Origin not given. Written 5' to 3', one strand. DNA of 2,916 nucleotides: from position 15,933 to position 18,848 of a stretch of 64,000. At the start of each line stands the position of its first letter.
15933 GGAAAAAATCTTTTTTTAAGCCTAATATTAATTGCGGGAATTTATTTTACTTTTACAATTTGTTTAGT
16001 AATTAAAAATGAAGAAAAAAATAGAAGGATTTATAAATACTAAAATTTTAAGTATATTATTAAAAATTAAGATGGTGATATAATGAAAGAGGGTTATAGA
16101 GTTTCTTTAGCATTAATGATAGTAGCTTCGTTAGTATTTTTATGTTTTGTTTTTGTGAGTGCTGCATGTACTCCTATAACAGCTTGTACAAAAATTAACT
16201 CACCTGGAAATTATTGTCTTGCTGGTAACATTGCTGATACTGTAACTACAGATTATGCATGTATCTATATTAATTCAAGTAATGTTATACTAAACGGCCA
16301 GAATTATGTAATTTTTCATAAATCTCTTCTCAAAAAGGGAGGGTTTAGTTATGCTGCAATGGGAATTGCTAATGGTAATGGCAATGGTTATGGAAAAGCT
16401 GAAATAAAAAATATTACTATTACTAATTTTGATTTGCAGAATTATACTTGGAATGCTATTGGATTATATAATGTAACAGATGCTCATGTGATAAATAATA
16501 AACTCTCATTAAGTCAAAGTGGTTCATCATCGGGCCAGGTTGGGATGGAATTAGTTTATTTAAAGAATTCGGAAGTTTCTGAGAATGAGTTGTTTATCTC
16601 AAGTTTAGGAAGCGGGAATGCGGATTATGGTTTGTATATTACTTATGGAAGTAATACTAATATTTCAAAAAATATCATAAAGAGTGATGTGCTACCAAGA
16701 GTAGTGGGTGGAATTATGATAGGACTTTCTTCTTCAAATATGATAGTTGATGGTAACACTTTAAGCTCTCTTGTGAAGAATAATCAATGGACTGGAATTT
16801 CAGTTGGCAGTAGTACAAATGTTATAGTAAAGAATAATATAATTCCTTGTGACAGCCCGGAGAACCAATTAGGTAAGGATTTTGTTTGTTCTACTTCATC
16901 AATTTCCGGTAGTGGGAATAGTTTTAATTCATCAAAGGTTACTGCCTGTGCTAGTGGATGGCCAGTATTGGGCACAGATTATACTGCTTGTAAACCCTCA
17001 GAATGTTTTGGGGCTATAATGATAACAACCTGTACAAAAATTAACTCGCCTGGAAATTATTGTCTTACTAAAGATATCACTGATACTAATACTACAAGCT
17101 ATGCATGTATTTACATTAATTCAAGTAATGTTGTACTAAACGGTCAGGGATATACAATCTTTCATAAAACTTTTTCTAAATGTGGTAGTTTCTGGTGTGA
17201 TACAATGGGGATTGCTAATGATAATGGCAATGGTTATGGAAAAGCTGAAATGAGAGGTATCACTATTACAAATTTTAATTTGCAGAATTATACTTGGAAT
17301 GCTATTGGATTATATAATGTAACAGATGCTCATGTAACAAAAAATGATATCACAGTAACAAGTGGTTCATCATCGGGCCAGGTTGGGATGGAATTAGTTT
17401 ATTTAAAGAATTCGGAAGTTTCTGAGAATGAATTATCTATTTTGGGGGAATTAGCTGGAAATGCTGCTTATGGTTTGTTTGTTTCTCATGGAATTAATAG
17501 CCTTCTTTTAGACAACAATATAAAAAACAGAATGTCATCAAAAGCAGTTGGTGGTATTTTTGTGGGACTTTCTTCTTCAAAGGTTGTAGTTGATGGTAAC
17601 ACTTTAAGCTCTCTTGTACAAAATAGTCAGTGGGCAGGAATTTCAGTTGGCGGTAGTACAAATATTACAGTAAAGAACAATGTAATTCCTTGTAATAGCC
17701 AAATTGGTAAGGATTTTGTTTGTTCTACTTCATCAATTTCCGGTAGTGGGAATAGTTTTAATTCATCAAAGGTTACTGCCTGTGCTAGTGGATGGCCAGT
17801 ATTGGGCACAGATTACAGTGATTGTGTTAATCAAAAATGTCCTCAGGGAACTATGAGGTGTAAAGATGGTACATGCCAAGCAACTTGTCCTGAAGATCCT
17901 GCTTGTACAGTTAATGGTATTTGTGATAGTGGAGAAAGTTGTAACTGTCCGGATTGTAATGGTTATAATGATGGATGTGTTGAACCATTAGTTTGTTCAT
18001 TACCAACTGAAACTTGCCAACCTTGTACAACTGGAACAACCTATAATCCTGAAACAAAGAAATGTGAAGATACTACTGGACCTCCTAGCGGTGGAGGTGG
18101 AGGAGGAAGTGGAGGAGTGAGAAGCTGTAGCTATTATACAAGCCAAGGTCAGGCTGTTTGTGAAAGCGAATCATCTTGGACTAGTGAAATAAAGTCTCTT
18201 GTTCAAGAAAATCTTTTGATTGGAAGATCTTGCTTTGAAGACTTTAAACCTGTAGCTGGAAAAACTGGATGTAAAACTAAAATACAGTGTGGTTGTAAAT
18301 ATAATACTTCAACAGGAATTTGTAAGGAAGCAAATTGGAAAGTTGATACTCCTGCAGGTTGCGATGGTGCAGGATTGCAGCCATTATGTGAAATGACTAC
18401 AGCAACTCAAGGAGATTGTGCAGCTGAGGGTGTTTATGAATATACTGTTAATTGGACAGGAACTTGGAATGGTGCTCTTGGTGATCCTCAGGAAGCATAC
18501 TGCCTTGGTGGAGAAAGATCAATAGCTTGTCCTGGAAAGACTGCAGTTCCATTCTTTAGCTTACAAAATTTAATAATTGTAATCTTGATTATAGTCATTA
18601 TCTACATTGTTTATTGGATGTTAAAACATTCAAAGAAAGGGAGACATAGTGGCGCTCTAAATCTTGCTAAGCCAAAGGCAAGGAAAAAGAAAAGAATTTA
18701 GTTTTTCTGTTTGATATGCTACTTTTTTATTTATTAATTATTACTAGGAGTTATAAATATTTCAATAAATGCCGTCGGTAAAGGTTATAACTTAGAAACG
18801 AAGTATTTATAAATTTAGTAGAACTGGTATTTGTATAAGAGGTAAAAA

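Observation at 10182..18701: Shared Cys-rich C-terminal module ending in [LV]PFF + TM helix + basic tail in three surface proteins: candidate new sorting/anchoring signal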

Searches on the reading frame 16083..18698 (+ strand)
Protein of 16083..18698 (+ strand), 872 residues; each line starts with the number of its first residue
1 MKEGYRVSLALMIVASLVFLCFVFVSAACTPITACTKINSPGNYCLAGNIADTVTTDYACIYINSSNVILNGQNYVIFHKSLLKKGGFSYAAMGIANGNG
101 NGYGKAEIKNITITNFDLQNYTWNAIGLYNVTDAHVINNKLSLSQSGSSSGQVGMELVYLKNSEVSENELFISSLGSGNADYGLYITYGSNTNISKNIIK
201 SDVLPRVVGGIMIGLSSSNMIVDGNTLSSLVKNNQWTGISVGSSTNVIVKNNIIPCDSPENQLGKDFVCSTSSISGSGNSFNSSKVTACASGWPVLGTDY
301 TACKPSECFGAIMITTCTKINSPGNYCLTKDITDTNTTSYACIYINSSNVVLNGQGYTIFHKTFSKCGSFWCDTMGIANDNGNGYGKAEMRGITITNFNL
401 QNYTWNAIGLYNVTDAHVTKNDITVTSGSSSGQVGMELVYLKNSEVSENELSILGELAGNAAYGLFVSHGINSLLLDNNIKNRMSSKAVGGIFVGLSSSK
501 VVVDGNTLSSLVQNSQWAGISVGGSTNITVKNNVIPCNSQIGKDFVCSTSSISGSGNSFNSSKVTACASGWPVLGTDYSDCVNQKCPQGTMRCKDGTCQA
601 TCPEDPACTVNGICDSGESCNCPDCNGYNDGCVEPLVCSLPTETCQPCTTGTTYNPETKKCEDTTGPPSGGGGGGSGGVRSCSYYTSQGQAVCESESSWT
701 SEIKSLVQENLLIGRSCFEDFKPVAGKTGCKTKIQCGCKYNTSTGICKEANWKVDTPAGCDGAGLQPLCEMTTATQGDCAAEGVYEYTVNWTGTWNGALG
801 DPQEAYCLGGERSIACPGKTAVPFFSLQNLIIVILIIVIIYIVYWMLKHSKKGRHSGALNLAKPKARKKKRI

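Call 5: search_protein_families(library=pfam, proteins=[window:16083-18698:+], max_evalue=0.1)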
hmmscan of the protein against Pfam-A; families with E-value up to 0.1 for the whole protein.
window:16083-18698:+ (872 aa): 4 families
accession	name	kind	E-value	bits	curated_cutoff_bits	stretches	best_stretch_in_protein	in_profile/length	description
PF13229.12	Beta_helix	-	6.8e-07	29.5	25.9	3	110-254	10-134/158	Right handed beta helix region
PF09458.16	H_lectin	-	0.0033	17.9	24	0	101-131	31-60/67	H-type lectin domain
PF02458.20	Transferase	-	0.076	12.1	22.7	0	490-528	144-181/434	Transferase family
PF24321.1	DUF7493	-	0.084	13.5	27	0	403-428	42-67/108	Domain of unknown function (DUF7493)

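Call 6: search_protein_families(library=ncbifam, proteins=[window:16083-18698:+], max_evalue=1)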
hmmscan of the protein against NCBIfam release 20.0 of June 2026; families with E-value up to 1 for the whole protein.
window:16083-18698:+ (872 aa): 1 family
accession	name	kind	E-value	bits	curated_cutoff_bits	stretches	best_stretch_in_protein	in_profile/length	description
TIGR01673.1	holin_LLH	equivalog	0.22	12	34.75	1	829-857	6-37/108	phage holin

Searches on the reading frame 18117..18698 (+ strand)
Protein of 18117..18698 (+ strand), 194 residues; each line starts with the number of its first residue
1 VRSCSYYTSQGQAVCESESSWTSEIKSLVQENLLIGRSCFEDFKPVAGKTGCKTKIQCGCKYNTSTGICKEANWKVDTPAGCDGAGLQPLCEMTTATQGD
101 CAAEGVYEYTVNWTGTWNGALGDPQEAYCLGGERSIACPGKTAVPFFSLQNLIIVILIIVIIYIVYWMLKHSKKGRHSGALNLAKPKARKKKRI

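Call 26: find_homologous_proteins(query=A2, max_evalue=0.00001)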
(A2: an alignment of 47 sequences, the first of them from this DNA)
Query A2 (47 sequences) (194 aa, profile of the alignment): 2 proteins with E <= 0.00001 among 627 candidates.
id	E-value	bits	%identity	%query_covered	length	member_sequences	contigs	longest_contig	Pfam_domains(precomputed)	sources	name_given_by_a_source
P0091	3.2e-35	140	28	58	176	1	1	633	-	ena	-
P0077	3.1e-31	127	22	61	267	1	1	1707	-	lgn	-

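Call 42: search_solved_structures(query=A2, max_evalue=1)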
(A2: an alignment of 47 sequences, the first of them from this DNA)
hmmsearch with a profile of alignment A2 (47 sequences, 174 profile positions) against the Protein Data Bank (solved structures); distinct sequences matched with E-value up to 1: 1.
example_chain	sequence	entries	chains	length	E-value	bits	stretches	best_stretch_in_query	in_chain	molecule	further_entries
6a5d_A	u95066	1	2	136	0.043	16.9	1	65-143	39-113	GPI-anchored protein LLG1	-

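Call 49: predict_structure(alignment_id=A2)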
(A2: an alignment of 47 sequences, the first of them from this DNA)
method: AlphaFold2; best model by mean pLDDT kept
length: 194 residues; sequences in the alignment: 47
mean_pLDDT: 81.6   pTM: 0.65
mean pLDDT of the five models: 81.6, 81.3, 81.1, 79.1, 78.7
residues with pLDDT >= 90: 73; 70-90: 84; 50-70: 29; < 50: 8
segments of 3 or more residues with pLDDT < 50: none
pLDDT, mean of each block of 10 residues (from residue 1): 90 95 88 76 72 86 95 83 76 90 87 91 80 86 68 95 96 61 50 49
secondary structure, 60 per line:
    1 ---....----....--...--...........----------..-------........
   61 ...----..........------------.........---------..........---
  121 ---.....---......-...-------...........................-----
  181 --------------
elements in order: H4-7 H12-15 H23-33 E53-63 E68-77 E90-98 E108-117 H124-128 E132-137 H149-175

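Call 57: fold_search(model_id=the predicted structure, library=pdb)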
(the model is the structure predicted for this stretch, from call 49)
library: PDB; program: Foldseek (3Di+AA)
matches with E <= 10: 186; with E <= 0.001: 0
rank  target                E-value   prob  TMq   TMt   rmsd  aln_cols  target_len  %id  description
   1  7s7v_B                4.2e-01  0.14  0.18  0.09  13.2       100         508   10  Crystal structure of iNicSnFR3a Fluorescent Nicotine Sensor (released 2021-10-13)
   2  7s7v_A                5.0e-01  0.12  0.16  0.08  13.3       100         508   13  Crystal structure of iNicSnFR3a Fluorescent Nicotine Sensor (released 2021-10-13)
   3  7s7v_C                7.4e-01  0.13  0.18  0.09  13.2       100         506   14  Crystal structure of iNicSnFR3a Fluorescent Nicotine Sensor (released 2021-10-13)
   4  9har_AA               7.9e-01  0.07  0.18  0.22  12.9       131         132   10  pT=3 virus-like particle of ssRNA phage ESE017 coat protein (released 2024-11-13)
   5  6yfa_AA               1.3e+00  0.03  0.12  0.13  24.2       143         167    6  Virus-like particle of bacteriophage AVE015 (released 2020-09-02)
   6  7o5y_C                1.3e+00  0.03  0.14  0.17  12.0       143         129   10  PilA minor pilin of Streptococcus sanguinis type IV pili (released 2022-04-20)
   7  8ovo_A                1.4e+00  0.08  0.18  0.09  16.9       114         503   10  X-ray structure of the SF-iGluSnFR-S72A in complex with L-aspartate (released 2023-05-17)
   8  8ovp_B                1.5e+00  0.12  0.18  0.08   8.9        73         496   12  X-ray structure of the iAspSnFR in complex with L-aspartate (released 2023-05-17)
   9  8cq0_A                1.6e+00  0.04  0.19  0.03  15.8       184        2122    7  Photorhabdus luminescens TcdA1 prepore-to-pore intermediate, K567W K2008W mutant (released 2024-03-13)
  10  4oy4                  1.9e+00  0.09  0.17  0.11   9.5        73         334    8  calcium-free CaMPARI v0.2 (released 2015-02-18)
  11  7p93_A                1.9e+00  0.06  0.15  0.12  13.1       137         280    5  Crystal Structure of leukotoxin LukE from Staphylococcus aureus in complex with a sulfated ACKR1 N-terminal peptide (released 2022-04-06)
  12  5lur_B                2.0e+00  0.04  0.14  0.21  18.7       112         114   10  An avidin mutant (released 2017-09-20)
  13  7o5y_A                2.0e+00  0.03  0.15  0.19  12.5       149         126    9  PilA minor pilin of Streptococcus sanguinis type IV pili (released 2022-04-20)
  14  7o5y_D                2.1e+00  0.03  0.15  0.18  11.5       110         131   11  PilA minor pilin of Streptococcus sanguinis type IV pili (released 2022-04-20)
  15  7o5y_B                2.1e+00  0.03  0.16  0.18  11.5       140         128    9  PilA minor pilin of Streptococcus sanguinis type IV pili (released 2022-04-20)
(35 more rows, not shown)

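Call 79: search_protein_families(library=pfam, alignment_id=A2, max_evalue=0.01)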
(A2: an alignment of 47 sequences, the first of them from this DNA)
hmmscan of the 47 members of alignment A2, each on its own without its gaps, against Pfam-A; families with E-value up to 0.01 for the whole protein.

A. member 1, seq(194 aa): 1 family
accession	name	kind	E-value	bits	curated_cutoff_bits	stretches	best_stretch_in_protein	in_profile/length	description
PF12669.12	FeoB_associated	-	0.0078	16.9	27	1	152-175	4-27/44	FeoB-associated Cys-rich membrane protein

B. families by the number of members that match (of 47 scanned): 6 families
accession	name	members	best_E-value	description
PF02009.21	RIFIN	2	0.0055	Rifin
PF02038.21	ATP1G1_PLM_MAT8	1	0.00056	ATP1G1/PLM/MAT8 family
PF06024.17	Orf78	1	0.0037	Orf78 (ac78)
PF04463.17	2-thiour_desulf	1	0.0043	2-thiouracil desulfurase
PF12669.12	FeoB_associated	1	0.0078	FeoB-associated Cys-rich membrane protein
PF09973.14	DUF2208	1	0.0093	Predicted membrane protein (DUF2208)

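Call 80: search_protein_families(library=ncbifam, alignment_id=A2, max_evalue=0.1)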
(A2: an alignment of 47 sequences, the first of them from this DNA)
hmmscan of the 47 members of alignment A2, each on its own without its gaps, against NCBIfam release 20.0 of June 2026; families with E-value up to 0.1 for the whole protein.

A. member 1, seq(194 aa): 2 families
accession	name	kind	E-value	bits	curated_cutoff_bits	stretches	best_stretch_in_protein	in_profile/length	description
NF041554.1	SA1362_fam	subfamily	0.022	14.9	42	1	149-173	28-52/70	SA1362 family protein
TIGR01673.1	holin_LLH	equivalog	0.039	14.4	34.75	1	151-179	6-37/108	phage holin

B. families by the number of members that match (of 47 scanned): 13 families
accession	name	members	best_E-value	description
NF041554.1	SA1362_fam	3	0.0062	SA1362 family protein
TIGR01477.1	RIFIN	2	0.0028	variant surface antigen, rifin family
NF041023.1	PP0621_fam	2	0.067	PP0621 family protein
TIGR01218.1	Gpos_tandem_5TM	1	0.005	tandem five-TM protein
NF002566.0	PRK02201.1-1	1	0.0075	membrane protein insertase YidC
NF040511.1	membrane_GPGG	1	0.01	GPGG-motif small membrane protein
TIGR00739.1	yajC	1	0.017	preprotein translocase subunit YajC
NF010557.0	PRK13952.1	1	0.021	large conductance mechanosensitive channel protein MscL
TIGR01673.1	holin_LLH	1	0.039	phage holin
NF000784.0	PRK00052.4-5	1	0.049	prolipoprotein diacylglyceryl transferase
NF045939.1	MHJ_0274_fam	1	0.074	MHJ_0274 family protein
NF004690.0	PRK06032.1-1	1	0.077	flagellar assembly protein H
NF046005.2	near_gluc_PtsG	1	0.091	MPN207a family PTS transporter accessory protein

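Call 81: fold_search(model_id=the predicted structure, library=viral)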
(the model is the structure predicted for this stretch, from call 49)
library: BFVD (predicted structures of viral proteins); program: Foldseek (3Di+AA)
matches with E <= 10: 299; with E <= 0.001: 0
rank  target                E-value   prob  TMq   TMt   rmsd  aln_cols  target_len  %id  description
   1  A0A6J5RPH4            1.2e-01  0.54  0.20  0.25  26.1       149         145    6  Uncharacterized protein [uncultured Caudovirales phage]
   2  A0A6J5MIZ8            2.4e-01  0.30  0.23  0.29  19.4       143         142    9  Uncharacterized protein [uncultured Caudovirales phage]
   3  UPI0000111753         2.7e-01  0.08  0.13  0.18  21.8       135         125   10  (no name look-up for this kind of identifier)
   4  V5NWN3                3.9e-01  0.07  0.16  0.05  20.3       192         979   19  Putative carcinoembryonic antigen-related cell adhesion molecule 1 isoform protein [Chelonid alphaherpesvirus 5]
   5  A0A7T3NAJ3            4.6e-01  0.16  0.18  0.30   9.5       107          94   12  (no name in the UniProt tables at hand)
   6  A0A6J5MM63            4.9e-01  0.07  0.12  0.04  27.8       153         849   14  Uncharacterized protein [uncultured Caudovirales phage]
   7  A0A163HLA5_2          5.8e-01  0.15  0.19  0.06  15.1       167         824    9  E3L [Bat mastadenovirus WIV11]
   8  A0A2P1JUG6            7.3e-01  0.04  0.13  0.05  16.2       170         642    9  Tail fiber protein [Erwinia phage vB_EamM-Bue1]
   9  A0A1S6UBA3            7.8e-01  0.05  0.13  0.17  17.3       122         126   16  Uncharacterized protein [Serratia phage BF]
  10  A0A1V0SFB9            8.7e-01  0.06  0.13  0.21  13.6        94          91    6  Uncharacterized protein [Hokovirus HKV1]
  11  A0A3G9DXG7            9.2e-01  0.11  0.14  0.22  23.2       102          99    8  Uncharacterized protein [Pectobacterium phage PPWS2]
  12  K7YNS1                1.0e+00  0.08  0.18  0.12  13.9       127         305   10  B131 [Rat cytomegalovirus (isolate England)]
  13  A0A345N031            1.2e+00  0.03  0.12  0.06  24.9       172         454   12  (no name in the UniProt tables at hand)
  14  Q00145                1.2e+00  0.02  0.11  0.13  16.0       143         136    7  Uncharacterized protein ORF40 [Ictalurid herpesvirus 1 (strain Auburn)]
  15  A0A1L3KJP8            1.2e+00  0.02  0.14  0.13  15.7       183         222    9  (no name in the UniProt tables at hand)
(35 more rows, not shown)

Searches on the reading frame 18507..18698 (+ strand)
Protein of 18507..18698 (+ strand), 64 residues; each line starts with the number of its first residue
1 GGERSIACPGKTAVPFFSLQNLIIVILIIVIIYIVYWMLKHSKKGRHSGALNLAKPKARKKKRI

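Call 13: search_protein_families(library=ncbifam, proteins=[window:18507-18698:+], max_evalue=10)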
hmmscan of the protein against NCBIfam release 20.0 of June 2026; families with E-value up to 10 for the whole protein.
seq(64 aa): 11 families
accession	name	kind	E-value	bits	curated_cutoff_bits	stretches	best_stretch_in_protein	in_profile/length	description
NF041554.1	SA1362_fam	subfamily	0.0026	17.9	42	1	19-44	28-53/70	SA1362 family protein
TIGR01673.1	holin_LLH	equivalog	0.0052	17.2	34.75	1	20-49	5-37/108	phage holin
NF047940.1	WD1261_full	equivalog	0.032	13.1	300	1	14-49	356-392/411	WD1261 family protein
NF049880.1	FvfA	exception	0.04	14.4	130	1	20-49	6-35/130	Francisella virulence factor A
NF041023.1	PP0621_fam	subfamily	0.042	14.1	45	1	26-51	4-22/71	PP0621 family protein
TIGR01241.2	FtsH_fam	equivalog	0.044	12.5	600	1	20-61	109-152/598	ATP-dependent zinc metalloprotease FtsH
NF042931.1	SAG1386_EF1546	equivalog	0.071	13.2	80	1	18-45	32-60/158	SAG1386/EF1546 family surface-associated protein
NF045955.1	MHO_4530_fam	equivalog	0.077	11.6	125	1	22-50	8-36/515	MHO_4530 family protein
TIGR02976.1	phageshock_pspB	equivalog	0.09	13.1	51.7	1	22-47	6-31/75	envelope stress response membrane protein PspB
NF038218.1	IcmG_DotF_IVB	equivalog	0.1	12.2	200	1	20-42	49-71/266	type IVB secretion system protein IcmG/DotF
NF002780.0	PRK02898.1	equivalog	0.15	11.9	84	1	20-59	5-46/104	energy-coupling factor ABC transporter substrate-binding protein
